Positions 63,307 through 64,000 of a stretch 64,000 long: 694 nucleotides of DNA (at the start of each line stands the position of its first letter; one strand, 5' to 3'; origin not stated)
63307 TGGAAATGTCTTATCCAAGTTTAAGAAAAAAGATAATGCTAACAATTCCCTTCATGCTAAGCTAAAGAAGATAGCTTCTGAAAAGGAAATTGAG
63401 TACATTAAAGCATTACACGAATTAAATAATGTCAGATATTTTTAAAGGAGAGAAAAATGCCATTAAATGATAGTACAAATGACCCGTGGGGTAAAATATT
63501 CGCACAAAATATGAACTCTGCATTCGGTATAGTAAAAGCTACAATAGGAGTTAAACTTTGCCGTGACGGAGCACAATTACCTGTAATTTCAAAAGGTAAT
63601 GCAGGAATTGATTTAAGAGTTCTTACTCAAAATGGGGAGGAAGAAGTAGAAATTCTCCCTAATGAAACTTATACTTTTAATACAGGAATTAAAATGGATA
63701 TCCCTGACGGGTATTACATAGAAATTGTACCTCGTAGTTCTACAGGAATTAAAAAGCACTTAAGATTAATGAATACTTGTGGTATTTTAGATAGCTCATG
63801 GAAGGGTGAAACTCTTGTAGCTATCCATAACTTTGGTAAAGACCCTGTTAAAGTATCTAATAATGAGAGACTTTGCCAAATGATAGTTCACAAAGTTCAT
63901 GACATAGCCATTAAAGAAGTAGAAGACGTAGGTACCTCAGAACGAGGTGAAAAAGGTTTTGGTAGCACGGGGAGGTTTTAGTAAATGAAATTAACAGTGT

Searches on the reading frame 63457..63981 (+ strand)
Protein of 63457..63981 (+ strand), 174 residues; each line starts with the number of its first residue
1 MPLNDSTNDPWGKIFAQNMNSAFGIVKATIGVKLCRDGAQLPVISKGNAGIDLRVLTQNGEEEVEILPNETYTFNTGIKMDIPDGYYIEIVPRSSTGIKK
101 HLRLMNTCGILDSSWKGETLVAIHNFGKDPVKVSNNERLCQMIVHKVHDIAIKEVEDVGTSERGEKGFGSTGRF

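Call 69: find_encoding_contigs(protein=window:63457-63981:+, flank=10000, max_places=1)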
Protein window:63457-63981:+ (174 aa): 7 contigs read that carry it; 1 place shown.
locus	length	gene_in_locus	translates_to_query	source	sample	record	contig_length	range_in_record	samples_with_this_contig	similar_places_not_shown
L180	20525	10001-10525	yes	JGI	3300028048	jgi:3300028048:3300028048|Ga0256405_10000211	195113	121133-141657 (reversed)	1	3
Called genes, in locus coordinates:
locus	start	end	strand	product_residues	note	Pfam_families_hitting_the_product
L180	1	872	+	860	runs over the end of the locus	PF01612:DNA_pol_A_exo1 (faint), PF00476:DNA_pol_A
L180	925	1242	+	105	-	-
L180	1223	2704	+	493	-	PF01068:DNA_ligase_A_M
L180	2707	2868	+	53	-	-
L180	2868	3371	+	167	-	-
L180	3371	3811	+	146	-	-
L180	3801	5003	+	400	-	-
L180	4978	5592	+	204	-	-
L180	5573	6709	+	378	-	PF00154:RecA_N (faint), PF13481:AAA_25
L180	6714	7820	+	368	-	PF13476:AAA_23 (weak)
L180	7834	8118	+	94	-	-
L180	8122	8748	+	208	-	-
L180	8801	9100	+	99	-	-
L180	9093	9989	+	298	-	PF00149:Metallophos, PF12850:Metallophos_2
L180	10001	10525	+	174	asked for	PF22769:DCD, PF00692:dUTPase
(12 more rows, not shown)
